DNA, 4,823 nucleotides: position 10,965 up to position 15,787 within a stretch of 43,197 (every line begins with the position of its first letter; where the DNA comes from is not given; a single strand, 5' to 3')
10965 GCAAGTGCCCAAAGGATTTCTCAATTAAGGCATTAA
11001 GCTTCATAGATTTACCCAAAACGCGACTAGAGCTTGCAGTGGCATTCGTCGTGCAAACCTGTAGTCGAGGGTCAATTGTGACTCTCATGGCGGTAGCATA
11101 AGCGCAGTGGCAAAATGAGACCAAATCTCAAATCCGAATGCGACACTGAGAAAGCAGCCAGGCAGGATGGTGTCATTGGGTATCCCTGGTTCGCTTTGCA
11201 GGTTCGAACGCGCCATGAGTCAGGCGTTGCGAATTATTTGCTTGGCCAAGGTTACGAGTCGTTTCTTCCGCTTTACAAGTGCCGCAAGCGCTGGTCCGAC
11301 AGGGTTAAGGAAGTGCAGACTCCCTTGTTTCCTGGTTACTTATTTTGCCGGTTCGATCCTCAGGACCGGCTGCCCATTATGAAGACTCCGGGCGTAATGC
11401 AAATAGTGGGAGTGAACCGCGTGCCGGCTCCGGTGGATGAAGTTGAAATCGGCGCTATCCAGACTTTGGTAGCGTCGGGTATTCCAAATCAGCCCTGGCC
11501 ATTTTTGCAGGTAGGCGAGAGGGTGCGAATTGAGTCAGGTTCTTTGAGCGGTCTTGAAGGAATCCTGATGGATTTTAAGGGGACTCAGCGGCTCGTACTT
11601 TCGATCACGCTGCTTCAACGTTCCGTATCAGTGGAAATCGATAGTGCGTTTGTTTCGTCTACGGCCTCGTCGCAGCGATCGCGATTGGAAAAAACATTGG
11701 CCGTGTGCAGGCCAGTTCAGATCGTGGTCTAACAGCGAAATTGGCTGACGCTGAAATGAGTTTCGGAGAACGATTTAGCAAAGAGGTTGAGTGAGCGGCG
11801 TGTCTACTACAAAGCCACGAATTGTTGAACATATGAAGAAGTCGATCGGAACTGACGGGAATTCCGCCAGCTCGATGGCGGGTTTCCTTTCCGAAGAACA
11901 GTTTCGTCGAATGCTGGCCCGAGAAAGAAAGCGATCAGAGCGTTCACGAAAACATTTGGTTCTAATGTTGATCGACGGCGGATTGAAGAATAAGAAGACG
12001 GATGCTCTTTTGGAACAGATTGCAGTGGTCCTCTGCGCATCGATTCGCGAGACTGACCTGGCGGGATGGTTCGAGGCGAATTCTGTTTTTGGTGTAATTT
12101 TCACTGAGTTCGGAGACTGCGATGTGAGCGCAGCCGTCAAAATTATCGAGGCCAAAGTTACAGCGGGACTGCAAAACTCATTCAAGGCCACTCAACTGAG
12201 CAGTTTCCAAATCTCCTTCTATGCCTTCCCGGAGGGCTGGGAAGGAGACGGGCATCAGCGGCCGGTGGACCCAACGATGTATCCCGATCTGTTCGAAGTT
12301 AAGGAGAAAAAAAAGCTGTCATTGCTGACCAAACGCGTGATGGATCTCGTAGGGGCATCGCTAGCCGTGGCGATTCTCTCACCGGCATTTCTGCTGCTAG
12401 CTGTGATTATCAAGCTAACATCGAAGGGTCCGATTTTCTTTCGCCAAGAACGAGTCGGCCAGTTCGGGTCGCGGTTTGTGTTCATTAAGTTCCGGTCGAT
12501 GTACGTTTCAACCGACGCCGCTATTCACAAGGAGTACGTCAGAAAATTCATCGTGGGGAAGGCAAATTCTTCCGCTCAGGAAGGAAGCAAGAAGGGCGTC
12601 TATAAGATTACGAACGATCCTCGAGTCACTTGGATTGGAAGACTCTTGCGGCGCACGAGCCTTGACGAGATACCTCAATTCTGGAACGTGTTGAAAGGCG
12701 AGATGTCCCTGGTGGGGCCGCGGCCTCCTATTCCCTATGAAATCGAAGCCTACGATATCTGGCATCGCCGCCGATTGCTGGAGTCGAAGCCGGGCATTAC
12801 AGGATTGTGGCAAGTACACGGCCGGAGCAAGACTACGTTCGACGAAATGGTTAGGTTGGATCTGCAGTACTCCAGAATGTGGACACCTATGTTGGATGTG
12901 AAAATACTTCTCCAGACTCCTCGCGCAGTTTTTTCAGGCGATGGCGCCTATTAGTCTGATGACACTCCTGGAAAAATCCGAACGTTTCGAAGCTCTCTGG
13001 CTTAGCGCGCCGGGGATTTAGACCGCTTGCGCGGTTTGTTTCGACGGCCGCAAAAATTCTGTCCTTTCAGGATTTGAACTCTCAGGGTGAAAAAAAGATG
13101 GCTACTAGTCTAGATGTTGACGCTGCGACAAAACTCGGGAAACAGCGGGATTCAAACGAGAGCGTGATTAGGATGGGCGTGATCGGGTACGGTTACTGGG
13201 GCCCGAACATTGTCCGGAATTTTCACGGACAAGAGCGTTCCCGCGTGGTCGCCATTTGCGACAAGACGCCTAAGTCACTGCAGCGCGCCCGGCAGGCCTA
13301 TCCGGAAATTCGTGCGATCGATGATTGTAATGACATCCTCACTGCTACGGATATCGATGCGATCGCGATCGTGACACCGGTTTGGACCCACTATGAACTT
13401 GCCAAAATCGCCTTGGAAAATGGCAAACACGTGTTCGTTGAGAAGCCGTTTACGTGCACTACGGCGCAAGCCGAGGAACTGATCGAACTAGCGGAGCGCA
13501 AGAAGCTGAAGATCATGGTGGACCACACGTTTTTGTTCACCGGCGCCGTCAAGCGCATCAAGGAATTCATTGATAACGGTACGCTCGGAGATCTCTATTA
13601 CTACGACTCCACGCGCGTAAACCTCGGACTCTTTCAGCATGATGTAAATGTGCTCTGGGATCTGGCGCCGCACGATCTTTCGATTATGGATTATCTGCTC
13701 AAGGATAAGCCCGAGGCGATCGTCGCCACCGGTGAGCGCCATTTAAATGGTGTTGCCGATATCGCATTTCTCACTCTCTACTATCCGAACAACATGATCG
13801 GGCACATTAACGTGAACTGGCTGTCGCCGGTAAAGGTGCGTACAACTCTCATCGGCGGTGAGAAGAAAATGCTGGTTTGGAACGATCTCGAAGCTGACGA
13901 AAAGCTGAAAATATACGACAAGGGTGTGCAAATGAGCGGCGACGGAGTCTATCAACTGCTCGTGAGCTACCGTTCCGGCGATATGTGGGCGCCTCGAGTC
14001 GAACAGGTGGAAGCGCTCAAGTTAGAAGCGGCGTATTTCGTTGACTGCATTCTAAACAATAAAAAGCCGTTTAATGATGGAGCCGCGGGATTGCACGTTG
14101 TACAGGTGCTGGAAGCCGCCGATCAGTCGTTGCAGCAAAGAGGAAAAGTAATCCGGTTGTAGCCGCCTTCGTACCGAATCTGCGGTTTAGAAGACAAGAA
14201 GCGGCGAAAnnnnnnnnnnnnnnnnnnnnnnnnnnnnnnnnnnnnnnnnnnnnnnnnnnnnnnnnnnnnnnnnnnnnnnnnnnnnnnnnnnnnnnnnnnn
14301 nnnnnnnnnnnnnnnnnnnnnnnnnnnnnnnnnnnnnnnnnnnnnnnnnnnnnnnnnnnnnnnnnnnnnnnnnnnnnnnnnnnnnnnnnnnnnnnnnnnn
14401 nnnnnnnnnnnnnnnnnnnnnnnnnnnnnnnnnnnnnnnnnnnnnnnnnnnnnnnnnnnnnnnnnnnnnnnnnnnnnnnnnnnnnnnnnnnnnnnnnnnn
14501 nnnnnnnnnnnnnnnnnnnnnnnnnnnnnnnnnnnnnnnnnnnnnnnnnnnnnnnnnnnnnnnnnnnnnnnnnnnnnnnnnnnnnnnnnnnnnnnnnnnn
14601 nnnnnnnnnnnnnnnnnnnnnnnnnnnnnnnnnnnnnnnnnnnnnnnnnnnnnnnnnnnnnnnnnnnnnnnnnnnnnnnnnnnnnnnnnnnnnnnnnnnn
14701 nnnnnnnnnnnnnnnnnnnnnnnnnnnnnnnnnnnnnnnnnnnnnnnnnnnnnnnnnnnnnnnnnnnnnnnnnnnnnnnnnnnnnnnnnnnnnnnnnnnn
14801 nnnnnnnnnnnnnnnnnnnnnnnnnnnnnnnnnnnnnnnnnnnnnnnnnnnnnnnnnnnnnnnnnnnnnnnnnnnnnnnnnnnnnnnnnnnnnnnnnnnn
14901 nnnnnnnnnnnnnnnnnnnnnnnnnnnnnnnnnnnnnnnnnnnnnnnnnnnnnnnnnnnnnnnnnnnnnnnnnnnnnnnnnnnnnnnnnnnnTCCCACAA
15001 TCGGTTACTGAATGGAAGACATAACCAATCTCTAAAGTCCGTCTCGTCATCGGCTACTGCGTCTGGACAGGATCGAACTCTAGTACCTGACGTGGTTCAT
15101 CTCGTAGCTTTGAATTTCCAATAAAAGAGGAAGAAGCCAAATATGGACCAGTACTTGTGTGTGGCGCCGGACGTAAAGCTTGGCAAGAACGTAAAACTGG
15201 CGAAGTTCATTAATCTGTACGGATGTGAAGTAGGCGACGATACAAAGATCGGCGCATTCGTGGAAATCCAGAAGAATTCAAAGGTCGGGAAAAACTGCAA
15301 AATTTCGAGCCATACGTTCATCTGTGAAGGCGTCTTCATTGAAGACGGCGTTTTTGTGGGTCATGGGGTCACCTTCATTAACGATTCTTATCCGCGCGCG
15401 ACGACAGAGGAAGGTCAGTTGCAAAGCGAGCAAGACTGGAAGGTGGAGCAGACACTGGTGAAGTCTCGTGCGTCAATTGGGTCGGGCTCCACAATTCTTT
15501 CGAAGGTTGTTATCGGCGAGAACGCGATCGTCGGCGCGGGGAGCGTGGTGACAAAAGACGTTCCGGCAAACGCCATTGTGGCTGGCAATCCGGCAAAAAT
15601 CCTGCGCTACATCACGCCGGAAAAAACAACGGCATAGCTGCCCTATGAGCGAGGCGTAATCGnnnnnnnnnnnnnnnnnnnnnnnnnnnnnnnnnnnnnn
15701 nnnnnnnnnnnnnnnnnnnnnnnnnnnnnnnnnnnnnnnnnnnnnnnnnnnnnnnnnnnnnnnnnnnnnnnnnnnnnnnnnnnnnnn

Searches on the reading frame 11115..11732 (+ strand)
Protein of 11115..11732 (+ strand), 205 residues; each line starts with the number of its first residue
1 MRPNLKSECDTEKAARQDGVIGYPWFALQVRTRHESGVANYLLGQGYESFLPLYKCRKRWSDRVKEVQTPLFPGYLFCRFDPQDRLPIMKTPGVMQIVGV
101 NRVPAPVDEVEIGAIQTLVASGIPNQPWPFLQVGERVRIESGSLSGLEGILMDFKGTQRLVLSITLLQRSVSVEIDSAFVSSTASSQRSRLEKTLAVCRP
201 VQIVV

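Call 7: search_protein_families(library=pfam, proteins=[window:11115-11732:+])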
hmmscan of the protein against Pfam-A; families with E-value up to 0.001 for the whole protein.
window:11115-11732:+ (205 aa): 1 family
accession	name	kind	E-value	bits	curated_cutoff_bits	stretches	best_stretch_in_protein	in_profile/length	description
PF02357.24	NusG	-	1.2e-18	67.8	22.2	1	25-115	3-92/93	Transcription termination factor nusG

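Call 9: search_protein_families(library=ncbifam, proteins=[window:11115-11732:+], max_evalue=0.00001)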
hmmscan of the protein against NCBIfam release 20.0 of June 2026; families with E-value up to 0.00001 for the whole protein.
window:11115-11732:+ (205 aa): 5 families
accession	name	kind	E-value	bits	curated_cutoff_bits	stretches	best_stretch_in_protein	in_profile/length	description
NF033644.1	antiterm_UpxY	subfamily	1.2e-31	110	100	1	25-179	1-163/164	UpxY family transcription antiterminator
TIGR01955.1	RfaH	equivalog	2.3e-23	82.9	144.5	1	25-177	1-155/159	transcription/translation regulatory transformer protein RfaH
NF006534.0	PRK09014.1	equivalog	2e-17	63.6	124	1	25-177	4-156/162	transcription/translation regulatory transformer protein RfaH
NF033641.1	antiterm_LoaP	exception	1.3e-16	61.1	125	1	25-176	1-160/166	antiterminator LoaP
TIGR00922.1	nusG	equivalog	3.9e-10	39.8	135.7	1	63-180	48-169/172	transcription termination/antitermination protein NusG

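Call 13: find_homologous_proteins(query=window:11115-11732:+, max_evalue=1e-10)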
Query window:11115-11732:+ (205 aa): 7922 proteins with E <= 1e-10 among 8000 candidates; the best 120 are listed.
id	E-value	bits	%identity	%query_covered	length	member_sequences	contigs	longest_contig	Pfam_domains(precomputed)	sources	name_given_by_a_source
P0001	1.8e-125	434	95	100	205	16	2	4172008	PF02357.25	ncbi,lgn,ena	-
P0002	3.7e-121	420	93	100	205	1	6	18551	PF02357.25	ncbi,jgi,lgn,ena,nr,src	ncbi:MAG TPA: UpxY family transcription antiterminator [Candidatus Acidoferrales bacterium]|jgi:tran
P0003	1.1e-119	415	92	100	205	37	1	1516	PF02357.25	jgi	jgi:transcription antitermination factor NusG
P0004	7.7e-119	412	90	100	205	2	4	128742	PF02357.25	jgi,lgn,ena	-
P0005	7.8e-119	412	90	100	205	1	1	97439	PF02357.25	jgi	jgi:transcription antitermination factor NusG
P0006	9.8e-118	409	90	100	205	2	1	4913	PF02357.25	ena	-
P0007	1.1e-117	409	91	99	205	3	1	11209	PF02357.25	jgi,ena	jgi:transcription antitermination factor NusG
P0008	3.5e-117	407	89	100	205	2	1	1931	PF02357.25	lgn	-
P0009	7.3e-117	406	89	100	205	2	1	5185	PF02357.25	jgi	jgi:transcription antitermination factor NusG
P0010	2.5e-116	404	89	100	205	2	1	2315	PF02357.25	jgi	jgi:transcription antitermination factor NusG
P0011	3.6e-116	404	89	100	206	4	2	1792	PF02357.25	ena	-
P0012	3.7e-116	404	89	100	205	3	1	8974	PF02357.25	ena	-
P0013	5.1e-116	403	88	100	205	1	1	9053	PF02357.25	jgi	jgi:transcription antitermination factor NusG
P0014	1.6e-114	398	88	100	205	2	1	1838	PF02357.25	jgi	jgi:transcription antitermination factor NusG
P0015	3.1e-114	397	87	100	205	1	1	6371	PF02357.25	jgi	jgi:transcription antitermination factor NusG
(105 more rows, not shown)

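Call 15: find_related_loci(query=A2, collection=genome_contigs, flank=3000)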
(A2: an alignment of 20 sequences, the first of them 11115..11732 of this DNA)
Query A2 (205 aa) in genome_contigs; peptide patterns used: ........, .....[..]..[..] (x = any residue, [..] = any of these).
600 stretches matched a pattern (row limit reached: there are more); 510 encode a relative of the query (tblastn E <= 1e-3); the best 80 are kept; 80 distinct loci.
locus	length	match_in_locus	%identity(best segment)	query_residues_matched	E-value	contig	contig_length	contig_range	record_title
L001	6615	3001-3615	95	1-205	3e-131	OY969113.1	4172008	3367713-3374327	MAG: uncultured Acidobacteriota bacterium isolate MFD03399.bin.1.55 genome assembly, chromosome: 1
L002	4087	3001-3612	81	1-205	2e-112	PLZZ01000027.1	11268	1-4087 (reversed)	MAG: Acidobacteria bacterium isolate palsa_348 73.20120700_P2S.1_contig_11721, whole genome shotgun sequence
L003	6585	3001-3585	84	11-205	1e-109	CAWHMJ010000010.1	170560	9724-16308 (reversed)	MAG: uncultured Acidobacteriota bacterium isolate MFD00731.bin.1.195 genome assembly, contig: contig_80831, whole genome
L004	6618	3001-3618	65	1-205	7e-90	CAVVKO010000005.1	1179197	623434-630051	MAG: uncultured Acidobacteriota bacterium isolate MFD03399.bin.2.5 genome assembly, contig: contig_7143, whole genome sh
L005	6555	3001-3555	72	21-205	1e-88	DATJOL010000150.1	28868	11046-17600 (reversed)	MAG TPA_asm: Candidatus Aquilonibacter sp. isolate SMAG_U14886 k141_870335, whole genome shotgun sequence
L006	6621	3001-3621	66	1-205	1e-87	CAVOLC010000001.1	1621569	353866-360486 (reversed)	MAG: uncultured Acidobacteriota bacterium isolate MFD10071.bin.1.144 genome assembly, contig: contig_17660, whole genome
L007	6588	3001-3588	68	10-205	2e-86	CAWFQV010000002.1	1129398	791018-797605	MAG: uncultured Acidobacteriota bacterium isolate MFD00964.bin.2.152 genome assembly, contig: contig_21328, whole genome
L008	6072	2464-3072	66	6-205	4e-85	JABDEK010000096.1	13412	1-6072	MAG: Acidobacteria bacterium isolate BWMinControl_Nextera39_MAG1 3300020924.a:Ga0207015_1204, whole genome shotgun seque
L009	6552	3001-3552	71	23-205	1e-83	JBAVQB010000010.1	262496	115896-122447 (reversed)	MAG: Candidatus Acidiferrales bacterium isolate MFD00689_ilm_asm_bin19 k127_65464, whole genome shotgun sequence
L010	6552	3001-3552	70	23-205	1e-83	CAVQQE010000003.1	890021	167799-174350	MAG: uncultured Acidobacteriota bacterium isolate MFD00731.bin.1.212 genome assembly, contig: contig_1828, whole genome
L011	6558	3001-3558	69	21-205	1e-83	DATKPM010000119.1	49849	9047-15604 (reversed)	MAG TPA_asm: Candidatus Acidoferrum sp. isolate SMAG_U14791 k141_1552776, whole genome shotgun sequence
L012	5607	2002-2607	62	4-205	3e-83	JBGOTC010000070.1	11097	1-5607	MAG: Terriglobia bacterium isolate OBJ_0618_7090110_171 k141_7693108_length_11097_cov_9.0000, whole genome shotgun seque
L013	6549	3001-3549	68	5-187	5e-83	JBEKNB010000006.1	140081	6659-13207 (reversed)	MAG: Candidatus Acidiferrales bacterium isolate SPRUCE 407 SPRUCE_407_6, whole genome shotgun sequence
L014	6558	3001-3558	67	4-189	4e-82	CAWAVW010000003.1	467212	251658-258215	MAG: uncultured Acidobacteriota bacterium isolate MFD04540.bin.1.76 genome assembly, contig: contig_28933, whole genome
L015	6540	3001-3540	68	4-188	5e-82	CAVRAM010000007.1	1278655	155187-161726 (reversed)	MAG: uncultured Acidobacteriota bacterium isolate MFD04540.bin.1.24 genome assembly, contig: contig_5893, whole genome s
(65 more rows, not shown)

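Call 25: search_solved_structures(query=window:11115-11732:+, max_evalue=0.01, show_alignments=3)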
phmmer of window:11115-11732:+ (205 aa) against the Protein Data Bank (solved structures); distinct sequences matched with E-value up to 0.01: 14.
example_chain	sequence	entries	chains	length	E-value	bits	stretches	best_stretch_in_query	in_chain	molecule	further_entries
8pen_P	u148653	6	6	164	4.5e-08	36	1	25-173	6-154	Transcription antitermination protein RfaH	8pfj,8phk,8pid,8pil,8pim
5ond_A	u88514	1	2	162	4.6e-08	36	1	25-174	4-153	Transcription antitermination protein RfaH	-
2oug_A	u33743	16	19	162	4.7e-08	36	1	25-173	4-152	Transcriptional activator rfaH | Transcription antitermination protein RfaH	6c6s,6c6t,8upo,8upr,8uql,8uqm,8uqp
9w0n_7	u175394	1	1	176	8.1e-08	35.2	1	66-180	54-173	Transcription termination/antitermination protein NusG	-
2jvv_A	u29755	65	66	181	8.7e-08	35.1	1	66-180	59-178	Transcription antitermination protein nusG | Transcription termination/antitermination protein NusG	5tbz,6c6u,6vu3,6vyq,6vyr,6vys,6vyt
6gov_G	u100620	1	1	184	8.7e-08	35.1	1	66-180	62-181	Transcription termination/antitermination protein NusG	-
5ms0_F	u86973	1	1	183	8.9e-08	35.1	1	66-180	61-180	Transcription termination/antitermination protein NusG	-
6ztj_CF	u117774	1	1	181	9e-08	35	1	66-180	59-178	Transcription termination/antitermination protein NusG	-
6tqn_G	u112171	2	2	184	9.1e-08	35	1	66-180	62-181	Transcription termination/antitermination protein NusG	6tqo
9gux_Z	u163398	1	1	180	1.1e-07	34.8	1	66-179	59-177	Transcription termination/antitermination protein NusG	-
8pfg_P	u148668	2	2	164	4.4e-07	32.8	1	25-173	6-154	Transcription antitermination protein RfaH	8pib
1m1g_A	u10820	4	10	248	9.6e-07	31.7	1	56-177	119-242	Transcription antitermination protein nusG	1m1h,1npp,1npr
8f5g_A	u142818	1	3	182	3.2e-05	26.7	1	24-189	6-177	Transcription termination/antitermination protein NusG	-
9ik0_A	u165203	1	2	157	4.9e-05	26.1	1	24-110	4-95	Transcription antitermination protein RfaH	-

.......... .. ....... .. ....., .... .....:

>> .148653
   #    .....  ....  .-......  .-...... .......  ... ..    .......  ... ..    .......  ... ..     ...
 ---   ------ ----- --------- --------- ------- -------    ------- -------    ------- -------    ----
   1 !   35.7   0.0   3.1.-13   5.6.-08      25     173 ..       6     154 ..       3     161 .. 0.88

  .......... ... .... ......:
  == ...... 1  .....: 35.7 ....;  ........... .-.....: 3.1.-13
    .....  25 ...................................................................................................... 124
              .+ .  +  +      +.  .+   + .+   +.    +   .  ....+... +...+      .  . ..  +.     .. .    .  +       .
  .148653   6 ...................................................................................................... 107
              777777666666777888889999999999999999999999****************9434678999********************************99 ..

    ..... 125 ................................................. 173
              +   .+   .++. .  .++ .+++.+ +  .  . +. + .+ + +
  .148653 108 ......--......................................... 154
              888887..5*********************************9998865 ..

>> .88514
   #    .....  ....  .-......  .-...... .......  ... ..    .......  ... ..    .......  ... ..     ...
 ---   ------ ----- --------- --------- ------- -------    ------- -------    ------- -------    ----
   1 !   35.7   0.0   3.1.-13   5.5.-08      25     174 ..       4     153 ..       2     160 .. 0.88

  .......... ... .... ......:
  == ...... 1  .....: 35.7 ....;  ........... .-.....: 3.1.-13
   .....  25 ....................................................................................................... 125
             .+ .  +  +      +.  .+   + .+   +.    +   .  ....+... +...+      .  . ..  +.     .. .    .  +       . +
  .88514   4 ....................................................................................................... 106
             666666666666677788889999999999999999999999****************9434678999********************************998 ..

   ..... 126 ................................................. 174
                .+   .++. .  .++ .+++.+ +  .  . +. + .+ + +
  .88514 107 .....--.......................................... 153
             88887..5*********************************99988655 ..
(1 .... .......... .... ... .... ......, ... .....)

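Call 56: predict_structure(alignment_id=A7)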
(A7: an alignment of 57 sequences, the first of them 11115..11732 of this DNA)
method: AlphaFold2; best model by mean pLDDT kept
length: 205 residues; sequences in the alignment: 57
mean_pLDDT: 57.8   pTM: 0.35
mean pLDDT of the five models: 57.8, 42.1, 39.4, 37.1, 35.8
residues with pLDDT >= 90: 0; 70-90: 45; 50-70: 96; < 50: 64
segments of 3 or more residues with pLDDT < 50: 1-21, 48-52, 99-102, 122-129, 185-205
pLDDT, mean of each block of 10 residues (from residue 1): 33 33 65 63 54 52 61 61 56 51 61 59 46 78 78 74 81 73 53 36 27
secondary structure, 60 per line:
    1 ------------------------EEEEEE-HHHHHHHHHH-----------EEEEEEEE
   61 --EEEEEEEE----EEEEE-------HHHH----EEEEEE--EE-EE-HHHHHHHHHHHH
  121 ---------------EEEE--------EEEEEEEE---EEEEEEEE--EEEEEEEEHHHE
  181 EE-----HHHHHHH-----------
elements in order: E25-30 H32-41 E53-60 E63-70 E75-79 H87-90 E95-100 H109-120 E136-139 E148-155 E159-166 E169-176 E180-182 H188-194

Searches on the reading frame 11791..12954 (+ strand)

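Call 7: search_protein_families(library=pfam, proteins=[window:11791-12954:+])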
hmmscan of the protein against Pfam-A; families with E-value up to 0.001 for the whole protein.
window:11791-12954:+ (387 aa): 1 family
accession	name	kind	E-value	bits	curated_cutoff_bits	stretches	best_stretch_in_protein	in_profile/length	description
PF02397.22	Bac_transf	-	6.9e-64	215.1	27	1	181-381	1-178/179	Bacterial sugar transferase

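Call 78: search_protein_families(library=ncbifam, proteins=[window:11791-12954:+], max_evalue=0.001)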
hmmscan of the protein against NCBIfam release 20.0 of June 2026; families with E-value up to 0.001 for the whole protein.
window:11791-12954:+ (387 aa): 10 families
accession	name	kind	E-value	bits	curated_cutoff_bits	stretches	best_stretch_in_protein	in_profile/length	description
TIGR03025.1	EPS_sugtrans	subfamily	2.7e-84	284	295.55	1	133-387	208-445/445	exopolysaccharide biosynthesis polyprenyl glycosylphosphotransferase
TIGR03022.1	WbaP_sugtrans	subfamily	6.6e-71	239.9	403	1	174-387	252-456/456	undecaprenyl-phosphate galactose phosphotransferase WbaP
TIGR03023.1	WcaJ_sugtrans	equivalog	5.4e-67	227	410.75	1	174-387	256-453/453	undecaprenyl-phosphate glucose phosphotransferase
NF041877.1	EPS_EpsZ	equivalog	2.2e-64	217.8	800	1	173-386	258-458/459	exopolysaccharide biosynthesis polyisoprenyl-phosphate hexose-1-phosphate transferase EpsZ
NF052601.1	undeca_RfbP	equivalog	1.3e-59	201.4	330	1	172-380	36-235/244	undecaprenyl-phosphate galactose phosphotransferase family protein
NF011751.0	PRK15204.1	equivalog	1.4e-42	145.9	907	1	174-387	273-476/476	undecaprenyl-phosphate galactose phosphotransferase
TIGR03013.1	EpsB_2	subfamily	1.9e-40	139.3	393.35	2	251-386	301-442/443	TIGR03013 family XrtA/PEP-CTERM system glycosyltransferase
NF007518.0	PRK10124.1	equivalog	1.2e-38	133.1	684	1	178-381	271-458/464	undecaprenyl-phosphate glucose phosphotransferase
NF050817.1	PolSacchBiosHfsE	equivalog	2.6e-31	108.9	750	1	176-374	267-453/467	polysaccharide biosynthesis protein HfsE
NF045514.1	glycotran_HepC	equivalog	8.6e-25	87.3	140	1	171-312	107-211/220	heterocyst development glycosyltransferase HepC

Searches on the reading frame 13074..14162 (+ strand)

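Call 7: search_protein_families(library=pfam, proteins=[window:13074-14162:+])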
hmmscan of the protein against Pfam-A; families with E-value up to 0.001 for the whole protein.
window:13074-14162:+ (362 aa): 3 families
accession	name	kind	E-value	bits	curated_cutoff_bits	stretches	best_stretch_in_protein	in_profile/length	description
PF01408.29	GFO_IDH_MocA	-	1.4e-26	94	24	1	32-151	1-120/120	Oxidoreductase family, NAD-binding Rossmann fold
PF22725.1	GFO_IDH_MocA_C3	-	6.8e-14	52.4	27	1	160-266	2-122/124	GFO/IDH/MocA C-terminal domain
PF02894.22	GFO_IDH_MocA_C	-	5.6e-08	33.3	22.9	1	163-359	1-216/218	Oxidoreductase family, C-terminal alpha/beta domain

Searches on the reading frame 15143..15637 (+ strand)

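Call 69: search_protein_families(library=pfam, proteins=[window:15143-15637:+], max_evalue=0.00001)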
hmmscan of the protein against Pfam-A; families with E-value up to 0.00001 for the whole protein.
window:15143-15637:+ (164 aa): 2 families
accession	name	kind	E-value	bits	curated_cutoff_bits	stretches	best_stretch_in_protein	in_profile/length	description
PF00132.30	Hexapep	-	4e-22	77.4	27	2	27-60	1-34/36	Bacterial transferase hexapeptide (six repeats)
PF25084.1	LbH_EIF2B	-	5.2e-10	39.7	54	0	16-76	9-68/105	EIF2B subunit epsilon LbH domain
